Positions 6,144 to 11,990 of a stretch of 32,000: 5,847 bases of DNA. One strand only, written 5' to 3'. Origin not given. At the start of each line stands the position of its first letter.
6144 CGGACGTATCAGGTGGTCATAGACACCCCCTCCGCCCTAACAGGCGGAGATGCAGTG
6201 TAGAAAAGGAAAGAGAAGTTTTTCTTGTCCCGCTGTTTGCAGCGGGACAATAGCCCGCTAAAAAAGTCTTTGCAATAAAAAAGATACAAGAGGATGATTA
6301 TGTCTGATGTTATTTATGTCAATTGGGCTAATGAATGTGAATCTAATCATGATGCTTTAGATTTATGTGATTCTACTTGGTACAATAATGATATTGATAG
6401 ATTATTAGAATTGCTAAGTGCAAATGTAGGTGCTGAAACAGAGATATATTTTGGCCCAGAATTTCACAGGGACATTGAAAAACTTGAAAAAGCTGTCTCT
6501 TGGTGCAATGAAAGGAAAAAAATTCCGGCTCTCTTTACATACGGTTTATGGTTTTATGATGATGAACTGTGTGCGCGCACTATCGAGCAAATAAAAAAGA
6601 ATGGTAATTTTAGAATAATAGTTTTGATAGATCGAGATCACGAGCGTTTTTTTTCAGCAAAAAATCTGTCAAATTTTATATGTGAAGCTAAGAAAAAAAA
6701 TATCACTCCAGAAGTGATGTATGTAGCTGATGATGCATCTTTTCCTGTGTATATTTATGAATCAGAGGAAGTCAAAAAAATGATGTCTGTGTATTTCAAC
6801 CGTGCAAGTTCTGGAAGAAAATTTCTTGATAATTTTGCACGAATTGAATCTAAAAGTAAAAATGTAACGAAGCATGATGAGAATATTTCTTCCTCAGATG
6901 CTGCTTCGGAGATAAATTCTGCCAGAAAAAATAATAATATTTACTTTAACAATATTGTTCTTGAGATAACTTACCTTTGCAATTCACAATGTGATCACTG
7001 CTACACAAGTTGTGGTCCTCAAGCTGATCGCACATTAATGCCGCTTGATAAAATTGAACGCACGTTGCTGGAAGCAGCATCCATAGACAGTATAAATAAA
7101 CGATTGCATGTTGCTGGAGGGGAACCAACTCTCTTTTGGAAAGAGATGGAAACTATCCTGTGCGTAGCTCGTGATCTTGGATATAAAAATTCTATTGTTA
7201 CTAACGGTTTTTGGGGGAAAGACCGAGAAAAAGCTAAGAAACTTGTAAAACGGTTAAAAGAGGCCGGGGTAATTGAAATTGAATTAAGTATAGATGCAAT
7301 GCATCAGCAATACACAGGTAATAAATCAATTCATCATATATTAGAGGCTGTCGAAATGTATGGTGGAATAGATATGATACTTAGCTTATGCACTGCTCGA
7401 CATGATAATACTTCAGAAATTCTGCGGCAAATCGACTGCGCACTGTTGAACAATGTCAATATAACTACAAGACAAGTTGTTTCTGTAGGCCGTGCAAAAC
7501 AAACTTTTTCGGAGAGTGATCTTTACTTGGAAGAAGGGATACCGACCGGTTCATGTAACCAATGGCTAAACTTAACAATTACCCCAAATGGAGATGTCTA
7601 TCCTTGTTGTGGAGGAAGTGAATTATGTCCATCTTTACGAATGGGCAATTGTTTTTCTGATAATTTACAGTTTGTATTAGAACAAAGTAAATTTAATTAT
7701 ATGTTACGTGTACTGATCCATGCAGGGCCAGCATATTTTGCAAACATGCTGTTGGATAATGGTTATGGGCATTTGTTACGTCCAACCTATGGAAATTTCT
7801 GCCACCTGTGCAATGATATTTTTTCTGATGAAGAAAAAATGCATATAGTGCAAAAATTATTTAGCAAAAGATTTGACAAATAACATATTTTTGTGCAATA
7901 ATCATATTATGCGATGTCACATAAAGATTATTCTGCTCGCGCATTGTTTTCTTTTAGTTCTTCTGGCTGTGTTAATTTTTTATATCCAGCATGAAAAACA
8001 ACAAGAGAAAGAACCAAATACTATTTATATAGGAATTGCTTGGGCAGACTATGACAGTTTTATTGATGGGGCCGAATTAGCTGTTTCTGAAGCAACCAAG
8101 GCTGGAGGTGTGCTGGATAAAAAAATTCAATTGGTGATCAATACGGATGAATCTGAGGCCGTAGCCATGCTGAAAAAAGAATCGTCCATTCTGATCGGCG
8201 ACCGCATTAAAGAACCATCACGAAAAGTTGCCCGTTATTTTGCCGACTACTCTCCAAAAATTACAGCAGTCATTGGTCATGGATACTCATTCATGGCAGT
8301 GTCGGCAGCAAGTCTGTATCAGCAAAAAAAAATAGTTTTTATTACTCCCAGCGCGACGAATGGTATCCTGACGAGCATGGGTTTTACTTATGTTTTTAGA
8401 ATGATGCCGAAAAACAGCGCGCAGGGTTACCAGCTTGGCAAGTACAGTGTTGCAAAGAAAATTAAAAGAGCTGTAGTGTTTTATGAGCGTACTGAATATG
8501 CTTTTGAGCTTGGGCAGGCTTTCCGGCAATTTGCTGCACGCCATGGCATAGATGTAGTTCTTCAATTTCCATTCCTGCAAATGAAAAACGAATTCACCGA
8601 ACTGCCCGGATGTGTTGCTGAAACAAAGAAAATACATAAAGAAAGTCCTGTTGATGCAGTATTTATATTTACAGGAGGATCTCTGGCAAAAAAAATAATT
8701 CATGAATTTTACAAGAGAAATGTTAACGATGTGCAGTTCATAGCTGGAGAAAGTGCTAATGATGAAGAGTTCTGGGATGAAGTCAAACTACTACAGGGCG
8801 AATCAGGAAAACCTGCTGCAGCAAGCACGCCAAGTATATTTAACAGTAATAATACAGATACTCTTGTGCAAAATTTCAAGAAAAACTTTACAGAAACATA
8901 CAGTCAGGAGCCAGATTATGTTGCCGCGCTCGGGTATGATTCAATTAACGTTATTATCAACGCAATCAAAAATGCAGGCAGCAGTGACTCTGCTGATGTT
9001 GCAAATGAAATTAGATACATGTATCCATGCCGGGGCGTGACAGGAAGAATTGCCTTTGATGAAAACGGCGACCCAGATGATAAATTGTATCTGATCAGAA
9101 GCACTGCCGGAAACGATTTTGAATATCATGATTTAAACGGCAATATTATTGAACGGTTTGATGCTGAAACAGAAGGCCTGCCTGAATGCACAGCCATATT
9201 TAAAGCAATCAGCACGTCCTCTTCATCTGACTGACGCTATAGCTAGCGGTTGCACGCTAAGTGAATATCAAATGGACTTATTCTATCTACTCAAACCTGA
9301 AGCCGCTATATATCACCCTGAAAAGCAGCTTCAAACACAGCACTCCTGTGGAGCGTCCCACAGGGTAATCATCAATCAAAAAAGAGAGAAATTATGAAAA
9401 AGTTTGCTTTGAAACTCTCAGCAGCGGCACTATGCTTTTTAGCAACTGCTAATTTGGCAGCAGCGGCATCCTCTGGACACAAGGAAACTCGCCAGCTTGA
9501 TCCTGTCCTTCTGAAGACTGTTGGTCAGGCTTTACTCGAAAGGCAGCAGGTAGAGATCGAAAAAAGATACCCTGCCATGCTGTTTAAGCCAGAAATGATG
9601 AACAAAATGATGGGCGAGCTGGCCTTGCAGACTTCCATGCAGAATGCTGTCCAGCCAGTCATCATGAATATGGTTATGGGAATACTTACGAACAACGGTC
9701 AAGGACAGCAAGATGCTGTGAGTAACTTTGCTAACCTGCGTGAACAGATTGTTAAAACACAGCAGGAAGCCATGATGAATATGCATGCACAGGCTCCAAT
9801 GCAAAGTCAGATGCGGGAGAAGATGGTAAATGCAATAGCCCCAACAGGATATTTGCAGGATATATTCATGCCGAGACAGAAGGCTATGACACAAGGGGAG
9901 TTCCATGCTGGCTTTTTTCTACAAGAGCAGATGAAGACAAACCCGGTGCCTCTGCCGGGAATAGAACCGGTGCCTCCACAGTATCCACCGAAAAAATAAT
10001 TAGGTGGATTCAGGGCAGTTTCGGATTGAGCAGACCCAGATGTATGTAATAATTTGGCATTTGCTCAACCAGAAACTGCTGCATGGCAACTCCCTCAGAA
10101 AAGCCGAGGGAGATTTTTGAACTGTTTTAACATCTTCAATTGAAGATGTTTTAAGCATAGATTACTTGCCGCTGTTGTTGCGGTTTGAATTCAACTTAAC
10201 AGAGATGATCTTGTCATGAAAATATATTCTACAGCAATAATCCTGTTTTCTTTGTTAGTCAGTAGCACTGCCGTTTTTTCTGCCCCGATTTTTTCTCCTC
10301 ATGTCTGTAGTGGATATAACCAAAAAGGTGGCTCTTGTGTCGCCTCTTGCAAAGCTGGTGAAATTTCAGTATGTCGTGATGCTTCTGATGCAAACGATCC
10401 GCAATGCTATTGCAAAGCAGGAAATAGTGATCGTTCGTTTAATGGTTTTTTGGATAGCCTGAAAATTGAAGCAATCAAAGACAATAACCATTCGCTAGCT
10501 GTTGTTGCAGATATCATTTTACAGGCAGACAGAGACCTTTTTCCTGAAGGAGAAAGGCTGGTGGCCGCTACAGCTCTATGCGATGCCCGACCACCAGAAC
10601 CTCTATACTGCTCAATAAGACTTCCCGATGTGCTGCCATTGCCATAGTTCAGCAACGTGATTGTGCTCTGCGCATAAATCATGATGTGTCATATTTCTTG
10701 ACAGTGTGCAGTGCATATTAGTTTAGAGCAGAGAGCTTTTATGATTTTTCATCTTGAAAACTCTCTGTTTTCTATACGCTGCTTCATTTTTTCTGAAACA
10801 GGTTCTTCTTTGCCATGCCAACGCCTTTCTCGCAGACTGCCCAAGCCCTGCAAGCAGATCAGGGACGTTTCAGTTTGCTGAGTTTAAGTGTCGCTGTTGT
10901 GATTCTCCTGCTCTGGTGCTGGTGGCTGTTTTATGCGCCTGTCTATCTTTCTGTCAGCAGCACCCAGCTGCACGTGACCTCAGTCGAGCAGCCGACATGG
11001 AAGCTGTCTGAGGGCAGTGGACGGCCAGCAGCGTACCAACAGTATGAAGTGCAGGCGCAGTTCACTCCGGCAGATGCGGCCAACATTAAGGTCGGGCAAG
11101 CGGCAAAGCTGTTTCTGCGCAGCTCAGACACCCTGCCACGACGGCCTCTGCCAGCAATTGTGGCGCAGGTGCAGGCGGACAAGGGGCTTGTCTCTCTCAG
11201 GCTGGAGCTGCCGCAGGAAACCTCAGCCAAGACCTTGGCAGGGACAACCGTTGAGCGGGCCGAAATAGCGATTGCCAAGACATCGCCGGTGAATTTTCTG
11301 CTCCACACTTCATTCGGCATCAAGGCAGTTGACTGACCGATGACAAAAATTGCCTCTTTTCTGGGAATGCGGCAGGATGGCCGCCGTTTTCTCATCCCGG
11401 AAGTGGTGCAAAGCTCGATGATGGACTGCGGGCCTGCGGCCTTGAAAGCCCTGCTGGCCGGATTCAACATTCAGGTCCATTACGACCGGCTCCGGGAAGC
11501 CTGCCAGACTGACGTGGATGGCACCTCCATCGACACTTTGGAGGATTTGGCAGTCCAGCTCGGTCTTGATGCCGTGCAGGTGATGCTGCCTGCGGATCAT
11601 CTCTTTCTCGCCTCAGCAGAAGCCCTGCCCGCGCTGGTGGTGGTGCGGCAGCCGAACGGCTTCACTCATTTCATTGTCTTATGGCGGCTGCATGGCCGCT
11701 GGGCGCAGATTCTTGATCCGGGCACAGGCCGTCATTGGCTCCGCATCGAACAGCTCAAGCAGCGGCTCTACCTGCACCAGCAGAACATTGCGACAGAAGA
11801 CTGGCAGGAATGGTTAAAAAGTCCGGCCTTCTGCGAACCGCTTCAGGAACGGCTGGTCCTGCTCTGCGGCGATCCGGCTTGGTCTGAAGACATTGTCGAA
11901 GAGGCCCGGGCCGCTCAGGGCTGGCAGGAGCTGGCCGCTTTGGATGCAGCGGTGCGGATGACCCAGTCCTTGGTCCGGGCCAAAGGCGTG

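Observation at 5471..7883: Three paralogous short peptides sharing a KSNVKAG motif next to a radical SAM/SPASM enzyme: candidate uncharacterised RiPP family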

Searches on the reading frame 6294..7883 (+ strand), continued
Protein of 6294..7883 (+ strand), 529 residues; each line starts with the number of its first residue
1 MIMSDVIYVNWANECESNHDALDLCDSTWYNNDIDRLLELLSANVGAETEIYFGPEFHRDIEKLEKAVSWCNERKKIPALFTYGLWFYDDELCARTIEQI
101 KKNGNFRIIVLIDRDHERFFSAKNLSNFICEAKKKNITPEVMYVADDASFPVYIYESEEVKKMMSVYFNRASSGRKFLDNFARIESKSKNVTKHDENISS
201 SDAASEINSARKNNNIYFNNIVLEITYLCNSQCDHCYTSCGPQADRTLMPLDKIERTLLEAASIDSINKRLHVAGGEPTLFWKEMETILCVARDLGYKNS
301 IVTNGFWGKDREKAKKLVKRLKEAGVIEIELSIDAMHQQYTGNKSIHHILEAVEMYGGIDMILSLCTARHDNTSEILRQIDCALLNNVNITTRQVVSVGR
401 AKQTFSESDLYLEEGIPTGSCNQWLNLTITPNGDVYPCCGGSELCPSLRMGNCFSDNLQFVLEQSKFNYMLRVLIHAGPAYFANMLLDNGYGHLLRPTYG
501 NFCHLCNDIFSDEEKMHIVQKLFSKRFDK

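Call 91: fold_search(model_id=the predicted structure, library=pdb)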
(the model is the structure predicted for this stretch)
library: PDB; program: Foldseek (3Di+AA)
matches with E <= 10: 1686; with E <= 0.001: 38
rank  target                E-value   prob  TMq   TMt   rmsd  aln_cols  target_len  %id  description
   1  8ai6_B                5.9e-21  1.00  0.53  0.85   2.9       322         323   22  Crystal structure of radical SAM epimerase EpeE D210A mutant from Bacillus subtilis with [4Fe-4S] clusters, S-adenosyl (released 2024-01-10)
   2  8ai6_A                1.2e-20  1.00  0.54  0.86   2.6       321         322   22  Crystal structure of radical SAM epimerase EpeE D210A mutant from Bacillus subtilis with [4Fe-4S] clusters, S-adenosyl (released 2024-01-10)
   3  8ai1_B                1.5e-20  1.00  0.52  0.84   3.7       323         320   22  Crystal structure of radical SAM epimerase EpeE from Bacillus subtilis with [4Fe-4S] clusters and S-adenosyl-L-homocys (released 2024-01-10)
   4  8ai1_A                3.8e-20  1.00  0.54  0.87   2.7       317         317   23  Crystal structure of radical SAM epimerase EpeE from Bacillus subtilis with [4Fe-4S] clusters and S-adenosyl-L-homocys (released 2024-01-10)
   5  8ai3_A                4.0e-20  1.00  0.52  0.84   3.4       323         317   22  Crystal structure of radical SAM epimerase EpeE C223A mutant from Bacillus subtilis with [4Fe-4S] clusters and S-adeno (released 2024-01-10)
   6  8ai2_B                4.7e-20  1.00  0.54  0.86   2.6       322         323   22  Crystal structure of radical SAM epimerase EpeE from Bacillus subtilis with [4Fe-4S] clusters, S-adenosyl-L-homocystei (released 2024-01-10)
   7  8ai3_B                6.2e-20  1.00  0.53  0.84   2.8       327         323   22  Crystal structure of radical SAM epimerase EpeE C223A mutant from Bacillus subtilis with [4Fe-4S] clusters and S-adeno (released 2024-01-10)
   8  8ai4_A                1.2e-19  1.00  0.53  0.86   3.3       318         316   22  Crystal structure of radical SAM epimerase EpeE C223A mutant from Bacillus subtilis with [4Fe-4S] clusters, S-adenosyl (released 2024-01-10)
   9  8ai4_B                1.2e-19  1.00  0.53  0.85   3.5       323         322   22  Crystal structure of radical SAM epimerase EpeE C223A mutant from Bacillus subtilis with [4Fe-4S] clusters, S-adenosyl (released 2024-01-10)
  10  7tol                  5.5e-07  1.00  0.29  0.31   3.1       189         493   21  X-ray crystal structure of glycerol dibiphytanyl glycerol tetraether - macrocyclic archaeol synthase (GDGT-MAS) from Met (released 2022-08-31)
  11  8hzv_B                8.1e-07  1.00  0.33  0.36  13.9       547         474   13  The crystal structure of a Radical SAM Enzyme DesII (released 2024-07-10)
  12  8hzv_C                9.1e-07  1.00  0.34  0.37  13.6       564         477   12  The crystal structure of a Radical SAM Enzyme DesII (released 2024-07-10)
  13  7tom                  1.0e-06  1.00  0.28  0.30   3.2       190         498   22  X-ray crystal structure of glycerol dibiphytanyl glycerol tetraether - macrocyclic archaeol synthase (GDGT-MAS) from Met (released 2022-08-31)
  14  4k37_A                1.1e-06  1.00  0.34  0.47  12.2       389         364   15  Native anSMEcpe with bound AdoMet (released 2013-05-08)
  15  8hzy_A                1.4e-06  1.00  0.33  0.37  13.9       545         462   13  The crystal structure of a Radical SAM Enzyme DesII (released 2024-07-10)
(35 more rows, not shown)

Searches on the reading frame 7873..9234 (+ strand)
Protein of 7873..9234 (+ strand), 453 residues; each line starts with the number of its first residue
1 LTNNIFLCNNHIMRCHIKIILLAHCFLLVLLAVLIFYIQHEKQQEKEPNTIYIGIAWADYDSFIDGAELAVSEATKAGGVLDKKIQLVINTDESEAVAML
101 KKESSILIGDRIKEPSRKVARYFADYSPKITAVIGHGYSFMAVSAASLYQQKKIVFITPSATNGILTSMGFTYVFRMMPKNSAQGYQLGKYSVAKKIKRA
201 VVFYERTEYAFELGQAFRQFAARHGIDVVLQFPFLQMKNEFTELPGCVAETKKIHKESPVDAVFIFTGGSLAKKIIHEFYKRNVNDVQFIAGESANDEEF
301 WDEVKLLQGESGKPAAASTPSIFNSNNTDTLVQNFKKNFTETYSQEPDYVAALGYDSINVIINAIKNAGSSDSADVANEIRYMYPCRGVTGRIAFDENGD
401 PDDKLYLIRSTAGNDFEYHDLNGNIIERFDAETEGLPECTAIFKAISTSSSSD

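Call 5: search_protein_families(library=ncbifam, proteins=[window:7873-9234:+], max_evalue=0.1)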
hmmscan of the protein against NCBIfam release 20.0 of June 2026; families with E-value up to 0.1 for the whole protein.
window:7873-9234:+ (453 aa): 3 families
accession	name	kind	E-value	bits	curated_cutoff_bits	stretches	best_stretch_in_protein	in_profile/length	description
NF011933.0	PRK15404.1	subfamily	4.6e-20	72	477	1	65-401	48-350/370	high-affinity branched-chain amino acid ABC transporter substrate-binding protein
TIGR03407.1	urea_ABC_UrtA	exception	0.00021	20.3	492.75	1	64-112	21-69/361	urea ABC transporter substrate-binding protein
TIGR03669.1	urea_ABC_arch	equivalog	0.00042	19.4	494.8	0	332-435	255-361/375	urea ABC transporter substrate-binding protein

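Call 6: search_protein_families(library=pfam, proteins=[window:7873-9234:+], max_evalue=0.1)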
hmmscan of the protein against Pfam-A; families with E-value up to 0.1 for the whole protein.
window:7873-9234:+ (453 aa): 6 families
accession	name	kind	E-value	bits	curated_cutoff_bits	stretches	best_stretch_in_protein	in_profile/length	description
PF13458.12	Peripla_BP_6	-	9.1e-28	98.3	31.7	1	129-411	69-339/343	Periplasmic binding protein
PF01094.35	ANF_receptor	-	3.6e-23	82.6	25.4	1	67-408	6-347/353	Receptor family ligand binding region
PF13433.12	Peripla_BP_5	-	2.9e-06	27.1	27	1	186-396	122-321/363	Periplasmic binding protein domain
PF21283.2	EPCAM-Trop-2_C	-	0.024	15.3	25.9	1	327-383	18-76/113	EPCAM/Trop-2, C-terminal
PF01175.24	Urocanase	-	0.029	14.5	23.2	1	174-233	144-203/209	Urocanase Rossmann-like domain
PF13380.12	CoA_binding_2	-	0.053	14.4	22.8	0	247-298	45-92/116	CoA binding domain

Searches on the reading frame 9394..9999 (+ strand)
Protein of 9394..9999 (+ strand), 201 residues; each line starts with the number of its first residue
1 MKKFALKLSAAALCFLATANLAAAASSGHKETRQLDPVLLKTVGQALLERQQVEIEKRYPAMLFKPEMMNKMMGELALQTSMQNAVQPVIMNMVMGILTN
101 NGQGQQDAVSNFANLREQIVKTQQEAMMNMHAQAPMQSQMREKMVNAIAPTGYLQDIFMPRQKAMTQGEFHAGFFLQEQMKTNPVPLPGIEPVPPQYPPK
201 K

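Call 5: search_protein_families(library=ncbifam, proteins=[window:9394-9999:+], max_evalue=0.1)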
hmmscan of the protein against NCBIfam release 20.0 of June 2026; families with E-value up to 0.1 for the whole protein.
window:9394-9999:+ (201 aa): 1 family
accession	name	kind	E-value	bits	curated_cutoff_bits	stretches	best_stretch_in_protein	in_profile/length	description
NF007373.0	PRK09875.1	equivalog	0.0081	15.7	486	1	128-166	59-96/292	phosphotriesterase-related protein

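Call 6: search_protein_families(library=pfam, proteins=[window:9394-9999:+], max_evalue=0.1)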
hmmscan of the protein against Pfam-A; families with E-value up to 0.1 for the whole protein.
window:9394-9999:+ (201 aa): 1 family
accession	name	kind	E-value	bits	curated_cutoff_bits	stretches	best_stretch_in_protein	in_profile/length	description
PF15279.11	SOBP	-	0.027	15.4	35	1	49-197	125-268/325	Sine oculis-binding protein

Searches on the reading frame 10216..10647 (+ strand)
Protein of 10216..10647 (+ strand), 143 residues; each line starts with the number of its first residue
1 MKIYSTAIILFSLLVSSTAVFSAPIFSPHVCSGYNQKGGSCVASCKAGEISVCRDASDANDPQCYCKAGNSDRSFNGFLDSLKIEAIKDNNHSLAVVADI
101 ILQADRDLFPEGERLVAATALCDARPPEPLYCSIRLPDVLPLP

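Call 5: search_protein_families(library=ncbifam, proteins=[window:10216-10647:+], max_evalue=0.1)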
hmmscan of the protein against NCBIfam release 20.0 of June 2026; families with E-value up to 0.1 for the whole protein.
window:10216-10647:+ (143 aa): 0 families

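Call 6: search_protein_families(library=pfam, proteins=[window:10216-10647:+], max_evalue=0.1)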
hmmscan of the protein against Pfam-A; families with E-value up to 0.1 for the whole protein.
window:10216-10647:+ (143 aa): 0 families

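Call 86: search_solved_structures(query=window:10216-10644:+, max_evalue=1)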
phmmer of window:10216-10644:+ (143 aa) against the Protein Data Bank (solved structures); distinct sequences matched with E-value up to 1: 0.

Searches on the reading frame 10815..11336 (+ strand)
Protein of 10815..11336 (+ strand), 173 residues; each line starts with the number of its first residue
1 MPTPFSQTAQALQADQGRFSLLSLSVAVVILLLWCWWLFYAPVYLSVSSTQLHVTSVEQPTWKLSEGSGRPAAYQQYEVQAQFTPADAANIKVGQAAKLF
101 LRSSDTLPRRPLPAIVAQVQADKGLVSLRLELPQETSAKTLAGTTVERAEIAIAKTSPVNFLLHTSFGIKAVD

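Call 5: search_protein_families(library=ncbifam, proteins=[window:10815-11336:+], max_evalue=0.1)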
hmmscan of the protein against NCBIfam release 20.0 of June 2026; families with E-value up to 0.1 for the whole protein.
window:10815-11336:+ (173 aa): 0 families

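Call 6: search_protein_families(library=pfam, proteins=[window:10815-11336:+], max_evalue=0.1)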
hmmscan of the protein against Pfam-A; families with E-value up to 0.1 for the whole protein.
window:10815-11336:+ (173 aa): 0 families

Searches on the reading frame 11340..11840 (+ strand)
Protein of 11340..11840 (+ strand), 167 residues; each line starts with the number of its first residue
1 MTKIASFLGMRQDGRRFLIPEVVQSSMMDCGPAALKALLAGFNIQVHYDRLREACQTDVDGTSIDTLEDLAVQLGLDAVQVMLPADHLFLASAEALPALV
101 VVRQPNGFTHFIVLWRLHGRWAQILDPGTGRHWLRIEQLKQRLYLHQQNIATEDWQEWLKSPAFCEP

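Call 61: search_solved_structures(query=window:11340-11840:+, max_evalue=0.001, show_alignments=2)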
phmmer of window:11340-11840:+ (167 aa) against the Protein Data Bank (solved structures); distinct sequences matched with E-value up to 0.001: 7.
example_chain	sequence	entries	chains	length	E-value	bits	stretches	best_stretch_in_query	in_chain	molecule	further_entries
7n87_A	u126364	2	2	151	1.2e-08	38.1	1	23-130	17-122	ABC-type bacteriocin transporter | Peptidase C39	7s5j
4ry2_A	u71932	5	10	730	1.5e-08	37.8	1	23-130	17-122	ABC-type bacteriocin transporter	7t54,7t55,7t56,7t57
4s0f_A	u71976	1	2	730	1.5e-08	37.8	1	23-130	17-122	ABC-type bacteriocin transporter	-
8vp3_A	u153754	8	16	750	1.5e-08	37.8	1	23-130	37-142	ABC-type bacteriocin transporter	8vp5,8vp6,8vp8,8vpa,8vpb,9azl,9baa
8vp9_A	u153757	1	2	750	2.6e-07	33.8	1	22-130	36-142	ABC-type bacteriocin transporter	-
6v9z_A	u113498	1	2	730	2.7e-07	33.7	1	23-130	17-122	ABC-type bacteriocin transporter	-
6mpz_A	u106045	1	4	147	1.2e-06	31.6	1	16-138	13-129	Double Glycine Motif Protease domain from AMS/PCAT Transporter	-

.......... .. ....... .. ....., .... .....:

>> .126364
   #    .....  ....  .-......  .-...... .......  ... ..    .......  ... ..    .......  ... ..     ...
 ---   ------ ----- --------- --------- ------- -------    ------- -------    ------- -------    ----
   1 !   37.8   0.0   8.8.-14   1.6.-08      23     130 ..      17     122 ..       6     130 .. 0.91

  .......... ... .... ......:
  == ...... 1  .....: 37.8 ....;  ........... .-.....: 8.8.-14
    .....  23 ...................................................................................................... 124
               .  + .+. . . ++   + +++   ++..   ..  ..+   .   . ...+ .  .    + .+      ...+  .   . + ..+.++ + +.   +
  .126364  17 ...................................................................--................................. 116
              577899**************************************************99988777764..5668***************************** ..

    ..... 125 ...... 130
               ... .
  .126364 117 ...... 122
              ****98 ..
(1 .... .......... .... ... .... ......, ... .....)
